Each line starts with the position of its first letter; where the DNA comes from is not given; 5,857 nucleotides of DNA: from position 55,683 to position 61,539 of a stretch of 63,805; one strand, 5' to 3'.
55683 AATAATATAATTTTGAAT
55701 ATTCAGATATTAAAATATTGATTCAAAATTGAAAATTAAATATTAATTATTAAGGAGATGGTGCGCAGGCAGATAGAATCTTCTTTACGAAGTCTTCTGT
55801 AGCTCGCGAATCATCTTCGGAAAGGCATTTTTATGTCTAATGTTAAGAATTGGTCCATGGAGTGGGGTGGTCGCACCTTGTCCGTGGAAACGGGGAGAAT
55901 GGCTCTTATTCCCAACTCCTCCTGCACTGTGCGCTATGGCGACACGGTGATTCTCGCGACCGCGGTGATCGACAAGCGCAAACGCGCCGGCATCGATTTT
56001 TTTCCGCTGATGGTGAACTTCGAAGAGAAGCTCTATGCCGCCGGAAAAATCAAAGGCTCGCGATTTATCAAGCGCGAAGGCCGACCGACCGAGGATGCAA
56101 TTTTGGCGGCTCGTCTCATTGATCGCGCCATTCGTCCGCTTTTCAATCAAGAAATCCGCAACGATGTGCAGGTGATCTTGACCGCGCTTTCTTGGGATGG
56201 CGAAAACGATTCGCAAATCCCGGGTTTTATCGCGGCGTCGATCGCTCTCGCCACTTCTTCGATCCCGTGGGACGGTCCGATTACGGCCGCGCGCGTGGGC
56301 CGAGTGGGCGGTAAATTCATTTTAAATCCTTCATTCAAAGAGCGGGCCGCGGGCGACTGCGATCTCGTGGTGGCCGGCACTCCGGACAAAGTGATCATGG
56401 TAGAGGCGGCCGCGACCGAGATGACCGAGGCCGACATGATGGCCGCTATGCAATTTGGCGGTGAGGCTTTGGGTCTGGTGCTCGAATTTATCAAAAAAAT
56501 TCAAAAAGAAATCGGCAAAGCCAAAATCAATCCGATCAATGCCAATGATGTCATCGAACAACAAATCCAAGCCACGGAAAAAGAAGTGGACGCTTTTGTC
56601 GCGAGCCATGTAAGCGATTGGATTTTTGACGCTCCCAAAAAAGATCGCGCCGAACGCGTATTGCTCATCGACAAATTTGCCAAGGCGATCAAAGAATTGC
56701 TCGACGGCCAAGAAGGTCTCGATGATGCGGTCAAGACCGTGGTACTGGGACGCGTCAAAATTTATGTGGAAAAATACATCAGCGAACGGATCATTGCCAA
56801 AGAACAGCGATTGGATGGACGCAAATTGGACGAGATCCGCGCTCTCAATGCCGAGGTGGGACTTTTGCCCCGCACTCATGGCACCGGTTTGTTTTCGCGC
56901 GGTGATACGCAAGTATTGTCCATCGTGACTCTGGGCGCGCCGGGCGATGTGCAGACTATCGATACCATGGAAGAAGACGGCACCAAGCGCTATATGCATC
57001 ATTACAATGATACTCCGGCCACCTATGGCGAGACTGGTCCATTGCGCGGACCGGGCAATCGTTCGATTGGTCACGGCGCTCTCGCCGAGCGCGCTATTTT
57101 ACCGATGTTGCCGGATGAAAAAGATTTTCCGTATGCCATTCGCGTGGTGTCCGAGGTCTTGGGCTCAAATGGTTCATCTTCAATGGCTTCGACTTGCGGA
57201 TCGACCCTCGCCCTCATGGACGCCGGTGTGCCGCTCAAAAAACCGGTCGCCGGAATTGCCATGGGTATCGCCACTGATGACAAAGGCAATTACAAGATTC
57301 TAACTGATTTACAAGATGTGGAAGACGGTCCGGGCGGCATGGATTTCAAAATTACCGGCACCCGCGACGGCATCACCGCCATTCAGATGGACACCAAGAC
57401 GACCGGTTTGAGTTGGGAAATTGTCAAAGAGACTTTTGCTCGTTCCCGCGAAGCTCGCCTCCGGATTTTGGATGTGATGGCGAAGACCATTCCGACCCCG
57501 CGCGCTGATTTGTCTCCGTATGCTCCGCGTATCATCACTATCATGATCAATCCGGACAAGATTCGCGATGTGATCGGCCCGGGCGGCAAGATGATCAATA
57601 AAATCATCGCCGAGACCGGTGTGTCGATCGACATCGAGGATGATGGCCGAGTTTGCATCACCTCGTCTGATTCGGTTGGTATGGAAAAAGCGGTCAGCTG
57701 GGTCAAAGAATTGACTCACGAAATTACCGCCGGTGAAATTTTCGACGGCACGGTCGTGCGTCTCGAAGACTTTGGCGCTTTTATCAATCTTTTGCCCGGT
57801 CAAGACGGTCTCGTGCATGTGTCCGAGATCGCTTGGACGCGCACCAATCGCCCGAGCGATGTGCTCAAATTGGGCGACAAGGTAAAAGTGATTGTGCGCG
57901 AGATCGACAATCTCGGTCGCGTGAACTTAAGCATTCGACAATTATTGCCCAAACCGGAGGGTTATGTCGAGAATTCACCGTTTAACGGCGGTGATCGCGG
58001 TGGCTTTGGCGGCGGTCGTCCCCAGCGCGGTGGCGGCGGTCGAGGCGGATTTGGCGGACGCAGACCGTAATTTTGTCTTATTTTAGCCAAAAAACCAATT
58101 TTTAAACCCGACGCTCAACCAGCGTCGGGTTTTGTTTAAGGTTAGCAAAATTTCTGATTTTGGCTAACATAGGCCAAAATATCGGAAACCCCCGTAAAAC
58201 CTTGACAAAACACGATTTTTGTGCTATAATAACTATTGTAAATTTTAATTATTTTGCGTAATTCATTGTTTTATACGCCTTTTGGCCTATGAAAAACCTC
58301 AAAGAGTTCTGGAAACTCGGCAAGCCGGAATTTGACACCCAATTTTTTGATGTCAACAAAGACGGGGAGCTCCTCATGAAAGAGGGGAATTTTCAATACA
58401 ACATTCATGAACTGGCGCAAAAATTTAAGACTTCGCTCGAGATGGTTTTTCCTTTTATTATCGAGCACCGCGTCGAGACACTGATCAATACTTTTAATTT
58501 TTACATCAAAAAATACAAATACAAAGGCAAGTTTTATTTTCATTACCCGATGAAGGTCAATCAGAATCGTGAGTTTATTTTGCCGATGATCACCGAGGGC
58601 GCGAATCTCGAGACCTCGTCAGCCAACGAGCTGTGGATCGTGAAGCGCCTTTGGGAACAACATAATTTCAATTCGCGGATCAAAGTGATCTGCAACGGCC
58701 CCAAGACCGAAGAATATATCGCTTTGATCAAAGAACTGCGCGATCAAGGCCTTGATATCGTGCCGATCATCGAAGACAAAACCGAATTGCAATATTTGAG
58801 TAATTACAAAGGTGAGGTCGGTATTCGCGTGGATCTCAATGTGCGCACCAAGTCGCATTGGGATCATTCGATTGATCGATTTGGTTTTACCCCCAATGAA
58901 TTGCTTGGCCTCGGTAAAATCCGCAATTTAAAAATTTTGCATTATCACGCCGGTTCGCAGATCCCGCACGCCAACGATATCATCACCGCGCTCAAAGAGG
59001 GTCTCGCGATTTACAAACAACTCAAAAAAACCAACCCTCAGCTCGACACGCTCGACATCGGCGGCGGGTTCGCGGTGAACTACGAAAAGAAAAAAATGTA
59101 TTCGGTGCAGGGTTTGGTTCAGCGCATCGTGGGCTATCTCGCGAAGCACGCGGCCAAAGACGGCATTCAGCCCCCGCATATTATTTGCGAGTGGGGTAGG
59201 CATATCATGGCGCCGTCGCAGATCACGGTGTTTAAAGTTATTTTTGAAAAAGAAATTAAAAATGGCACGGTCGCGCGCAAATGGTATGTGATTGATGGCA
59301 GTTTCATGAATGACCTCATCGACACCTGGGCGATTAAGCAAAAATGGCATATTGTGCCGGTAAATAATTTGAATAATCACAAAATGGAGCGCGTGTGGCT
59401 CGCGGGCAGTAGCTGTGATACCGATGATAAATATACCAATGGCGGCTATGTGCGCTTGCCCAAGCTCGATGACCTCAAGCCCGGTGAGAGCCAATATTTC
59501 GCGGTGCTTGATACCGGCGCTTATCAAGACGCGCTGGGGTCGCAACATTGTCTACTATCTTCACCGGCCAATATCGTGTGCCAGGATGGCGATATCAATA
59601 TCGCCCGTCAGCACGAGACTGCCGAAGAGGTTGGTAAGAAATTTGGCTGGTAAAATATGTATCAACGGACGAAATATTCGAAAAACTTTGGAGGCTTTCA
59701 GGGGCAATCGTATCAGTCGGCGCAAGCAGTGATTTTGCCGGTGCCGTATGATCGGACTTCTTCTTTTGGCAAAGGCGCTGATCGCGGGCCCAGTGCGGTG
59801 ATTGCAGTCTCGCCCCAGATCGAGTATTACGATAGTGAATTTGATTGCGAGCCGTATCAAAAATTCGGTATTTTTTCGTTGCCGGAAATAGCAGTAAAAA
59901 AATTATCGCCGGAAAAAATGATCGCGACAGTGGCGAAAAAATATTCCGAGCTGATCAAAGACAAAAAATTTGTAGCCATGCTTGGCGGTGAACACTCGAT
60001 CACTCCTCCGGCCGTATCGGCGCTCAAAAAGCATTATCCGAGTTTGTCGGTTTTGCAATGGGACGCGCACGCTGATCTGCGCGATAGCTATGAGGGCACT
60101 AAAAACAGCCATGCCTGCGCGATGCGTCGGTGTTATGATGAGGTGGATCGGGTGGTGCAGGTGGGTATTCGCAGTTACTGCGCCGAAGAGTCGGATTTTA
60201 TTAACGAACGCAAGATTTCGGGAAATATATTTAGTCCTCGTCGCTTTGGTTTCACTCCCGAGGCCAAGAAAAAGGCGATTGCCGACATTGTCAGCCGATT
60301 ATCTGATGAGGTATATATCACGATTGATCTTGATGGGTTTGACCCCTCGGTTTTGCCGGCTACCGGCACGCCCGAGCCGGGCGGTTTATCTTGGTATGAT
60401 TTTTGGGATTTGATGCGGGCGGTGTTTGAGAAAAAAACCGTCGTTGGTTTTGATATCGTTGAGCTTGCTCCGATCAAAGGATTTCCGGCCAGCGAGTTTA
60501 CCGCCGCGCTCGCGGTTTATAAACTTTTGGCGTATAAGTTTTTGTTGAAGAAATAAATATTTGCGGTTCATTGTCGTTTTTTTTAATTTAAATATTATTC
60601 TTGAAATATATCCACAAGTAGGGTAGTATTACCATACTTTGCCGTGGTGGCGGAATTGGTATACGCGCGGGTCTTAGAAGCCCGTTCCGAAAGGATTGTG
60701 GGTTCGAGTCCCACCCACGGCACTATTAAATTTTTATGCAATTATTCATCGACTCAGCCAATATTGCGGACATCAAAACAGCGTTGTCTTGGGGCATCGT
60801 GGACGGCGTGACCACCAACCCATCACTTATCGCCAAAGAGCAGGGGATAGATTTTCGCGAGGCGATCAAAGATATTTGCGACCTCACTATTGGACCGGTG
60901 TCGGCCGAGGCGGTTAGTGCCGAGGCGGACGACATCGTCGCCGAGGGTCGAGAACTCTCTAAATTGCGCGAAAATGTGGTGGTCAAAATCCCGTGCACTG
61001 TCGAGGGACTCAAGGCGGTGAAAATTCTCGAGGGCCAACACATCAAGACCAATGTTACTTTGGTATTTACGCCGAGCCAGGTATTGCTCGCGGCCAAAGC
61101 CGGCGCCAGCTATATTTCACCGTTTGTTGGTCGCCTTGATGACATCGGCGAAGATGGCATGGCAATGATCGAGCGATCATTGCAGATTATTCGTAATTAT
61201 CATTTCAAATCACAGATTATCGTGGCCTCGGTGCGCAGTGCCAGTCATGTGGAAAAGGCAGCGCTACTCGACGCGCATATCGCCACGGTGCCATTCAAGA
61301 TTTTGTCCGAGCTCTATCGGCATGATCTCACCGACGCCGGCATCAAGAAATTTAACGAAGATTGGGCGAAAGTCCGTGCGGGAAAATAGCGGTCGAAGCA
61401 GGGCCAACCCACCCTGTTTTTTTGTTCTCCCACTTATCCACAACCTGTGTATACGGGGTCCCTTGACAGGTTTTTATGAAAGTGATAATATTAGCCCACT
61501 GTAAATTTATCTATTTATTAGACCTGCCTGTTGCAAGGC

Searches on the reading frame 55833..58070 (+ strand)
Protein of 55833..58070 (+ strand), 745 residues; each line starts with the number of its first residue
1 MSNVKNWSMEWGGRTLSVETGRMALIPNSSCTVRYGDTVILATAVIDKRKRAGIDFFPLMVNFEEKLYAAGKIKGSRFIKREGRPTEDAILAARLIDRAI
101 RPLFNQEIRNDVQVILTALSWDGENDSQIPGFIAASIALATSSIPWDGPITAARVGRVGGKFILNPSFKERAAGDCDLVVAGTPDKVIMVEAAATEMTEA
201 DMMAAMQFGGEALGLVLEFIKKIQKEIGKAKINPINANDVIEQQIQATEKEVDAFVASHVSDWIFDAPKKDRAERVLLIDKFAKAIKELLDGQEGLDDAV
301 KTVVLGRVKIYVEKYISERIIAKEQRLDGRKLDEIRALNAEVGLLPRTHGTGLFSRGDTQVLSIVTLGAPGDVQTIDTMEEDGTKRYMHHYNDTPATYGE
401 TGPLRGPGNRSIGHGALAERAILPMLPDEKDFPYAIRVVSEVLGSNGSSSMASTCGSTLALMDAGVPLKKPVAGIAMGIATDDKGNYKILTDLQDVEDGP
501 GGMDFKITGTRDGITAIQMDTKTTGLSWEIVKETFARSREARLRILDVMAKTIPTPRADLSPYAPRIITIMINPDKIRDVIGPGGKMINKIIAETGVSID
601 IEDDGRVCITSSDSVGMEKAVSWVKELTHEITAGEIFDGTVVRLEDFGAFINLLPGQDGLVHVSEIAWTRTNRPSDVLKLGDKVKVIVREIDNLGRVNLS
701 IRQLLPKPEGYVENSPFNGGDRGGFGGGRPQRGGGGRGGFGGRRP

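Call 24: find_related_loci(query=window:55833-58070:+, collection=genome_contigs, flank=10000)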
Query window:55833-58070:+ (745 aa) in genome_contigs; peptide patterns used: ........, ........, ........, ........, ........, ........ (x = any residue, [..] = any of these).
126 stretches matched a pattern; 79 encode a relative of the query (tblastn E <= 1e-3); 76 distinct loci.
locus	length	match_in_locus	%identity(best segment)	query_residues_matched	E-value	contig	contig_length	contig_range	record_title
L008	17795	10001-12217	77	1-743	0e+0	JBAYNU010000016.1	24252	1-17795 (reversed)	MAG: Candidatus Magasanikiibacteriota bacterium isolate SO_2016_LW1_72 scaffold01844_LW64-88_2016, whole genome shotgun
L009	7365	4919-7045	77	4-713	0e+0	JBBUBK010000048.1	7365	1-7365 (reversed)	MAG: Patescibacteria group bacterium isolate H52-bin026_1 H52_bin026_1_000000000048, whole genome shotgun sequence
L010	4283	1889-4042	75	3-722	0e+0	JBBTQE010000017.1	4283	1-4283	MAG: Patescibacteria group bacterium isolate H43-bin188_1 H43_bin188_1_000000000017, whole genome shotgun sequence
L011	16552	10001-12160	73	3-722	0e+0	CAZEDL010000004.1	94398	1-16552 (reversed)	MAG TPA_asm: uncultured Gammaproteobacteria bacterium isolate SRP342105_co1_41 genome assembly, contig: NODE_271_length_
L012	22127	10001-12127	75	4-713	0e+0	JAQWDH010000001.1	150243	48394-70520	MAG: Patescibacteria group bacterium isolate STF2_47 NODE_89_length_150243_cov_8.582083_Sandtown_F2, whole genome shotgu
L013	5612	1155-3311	76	3-722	0e+0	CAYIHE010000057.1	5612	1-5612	MAG TPA_asm: uncultured Gammaproteobacteria bacterium isolate ERP119705_co20_215 genome assembly, contig: NODE_21175_len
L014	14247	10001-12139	74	4-717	0e+0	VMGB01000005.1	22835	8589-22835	MAG: Parcubacteria group bacterium Gr01-1014_13 G01um101413_scaffold_1002, whole genome shotgun sequence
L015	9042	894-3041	73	1-717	0e+0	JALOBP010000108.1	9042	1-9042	MAG: Methanoregula sp. isolate SO_2017_LW3 bin 26 NODE_24858_length_9042_cov_1.290970_LW162_2017, whole genome shotgun s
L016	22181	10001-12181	72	4-737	0e+0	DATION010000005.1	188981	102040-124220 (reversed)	MAG TPA_asm: Candidatus Udaeobacter sp. isolate SMAG_U15825 k141_545700, whole genome shotgun sequence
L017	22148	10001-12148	73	1-717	0e+0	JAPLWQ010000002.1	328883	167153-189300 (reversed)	MAG: Candidatus Magasanikiibacteriota bacterium isolate LacPavin_0920_SED2_MAG_44_15 LacPavin_0920_SED2_scaffold_132136,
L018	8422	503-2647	73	3-718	0e+0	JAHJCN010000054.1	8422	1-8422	MAG: Patescibacteria group bacterium isolate Modern_marine.mb.308 Modern_marine.mb.308_k141_1259634, whole genome shotgu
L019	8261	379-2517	74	3-718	0e+0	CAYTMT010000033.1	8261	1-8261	MAG TPA_asm: uncultured Gammaproteobacteria bacterium isolate SRP278252_co1_131 genome assembly, contig: NODE_16203_leng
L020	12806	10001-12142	75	3-717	0e+0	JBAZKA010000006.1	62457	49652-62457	MAG: Patescibacteria group bacterium isolate SO_2017_LW4_132 scaffold_1262_c1_LW137-91_2017, whole genome shotgun sequen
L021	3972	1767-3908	74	3-717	0e+0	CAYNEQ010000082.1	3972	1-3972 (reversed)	MAG TPA_asm: uncultured Gammaproteobacteria bacterium isolate SRP135725_co3_214 genome assembly, contig: NODE_37079_leng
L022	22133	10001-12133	74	1-713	0e+0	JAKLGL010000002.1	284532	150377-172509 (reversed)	MAG: Patescibacteria group bacterium isolate RA.bin39 RA.bin39_2, whole genome shotgun sequence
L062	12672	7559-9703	74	3-718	0e+0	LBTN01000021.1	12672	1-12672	MAG: Candidatus Magasanikbacteria bacterium GW2011_GWA2_37_8 US58_C0021, whole genome shotgun sequence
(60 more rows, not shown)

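Call 50: search_protein_families(library=pfam, proteins=[L062:63-911:+, L062:890-1480:+, L062:1527-2054:+, L062:2189-2578:+, L062:2677-3060:+, L062:3064-3480:+, L062:3446-3970:+, L062:5281-6420:+], max_evalue=0.01)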
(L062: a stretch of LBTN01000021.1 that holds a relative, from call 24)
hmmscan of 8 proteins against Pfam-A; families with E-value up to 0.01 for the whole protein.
L062:63-911:+ (283 aa): 1 family
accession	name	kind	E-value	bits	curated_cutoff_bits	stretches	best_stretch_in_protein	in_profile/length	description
PF18895.5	T4SS_pilin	-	0.0025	18.3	26.6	1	222-277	15-70/71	Type IV secretion system pilin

L062:890-1480:+ (197 aa): 1 family
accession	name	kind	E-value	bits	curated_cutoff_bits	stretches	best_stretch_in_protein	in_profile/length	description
PF18895.5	T4SS_pilin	-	1.5e-10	41.4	26.6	1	119-189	2-71/71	Type IV secretion system pilin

L062:1527-2054:+ (176 aa): 2 families
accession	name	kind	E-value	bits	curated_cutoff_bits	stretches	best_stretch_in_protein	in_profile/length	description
PF18895.5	T4SS_pilin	-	3.9e-10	40.1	26.6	1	101-164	9-71/71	Type IV secretion system pilin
PF04956.18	TrbC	-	0.0003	21.4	27.9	1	86-163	29-97/98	TrbC/VIRB2 pilin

L062:2189-2578:+ (130 aa): 1 family
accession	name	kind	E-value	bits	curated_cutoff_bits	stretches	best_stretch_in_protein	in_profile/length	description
PF18895.5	T4SS_pilin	-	4.5e-05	23.9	26.6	1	72-124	20-71/71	Type IV secretion system pilin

L062:2677-3060:+ (128 aa): 2 families
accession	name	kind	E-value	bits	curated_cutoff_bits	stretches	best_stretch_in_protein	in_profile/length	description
PF18895.5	T4SS_pilin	-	1.4e-09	38.4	26.6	1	58-121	11-70/71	Type IV secretion system pilin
PF04290.18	DctQ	-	0.0023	18.3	28.3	1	55-124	57-124/132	Tripartite ATP-independent periplasmic transporters, DctQ component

L062:3064-3480:+ (139 aa): 2 families
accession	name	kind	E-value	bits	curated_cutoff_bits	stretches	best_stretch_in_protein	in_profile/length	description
PF18895.5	T4SS_pilin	-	1.8e-11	44.4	26.6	1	51-120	6-71/71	Type IV secretion system pilin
PF04290.18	DctQ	-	0.0007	19.9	28.3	1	52-124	56-126/132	Tripartite ATP-independent periplasmic transporters, DctQ component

L062:3446-3970:+ (175 aa): 1 family
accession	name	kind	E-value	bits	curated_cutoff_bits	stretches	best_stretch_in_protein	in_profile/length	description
PF18895.5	T4SS_pilin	-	1.5e-08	35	26.6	1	83-141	10-68/71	Type IV secretion system pilin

L062:5281-6420:+ (380 aa): 1 family
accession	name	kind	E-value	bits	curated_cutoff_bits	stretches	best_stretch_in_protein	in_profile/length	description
PF18895.5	T4SS_pilin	-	5.3e-10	39.7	26.6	1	50-116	6-71/71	Type IV secretion system pilin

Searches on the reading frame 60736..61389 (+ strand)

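Call 23: search_protein_families(library=pfam, proteins=[window:60736-61389:+], max_evalue=0.1)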
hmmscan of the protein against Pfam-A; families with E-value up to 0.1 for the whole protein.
window:60736-61389:+ (217 aa): 2 families
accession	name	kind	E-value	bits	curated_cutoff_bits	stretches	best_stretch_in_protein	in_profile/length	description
PF00923.25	TAL_FSA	-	3.4e-57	194.4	27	1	3-213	1-281/285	Transaldolase/Fructose-6-phosphate aldolase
PF16899.10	Cyclin_C_2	-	0.013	16.3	27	1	93-120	30-56/99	Cyclin C-terminal domain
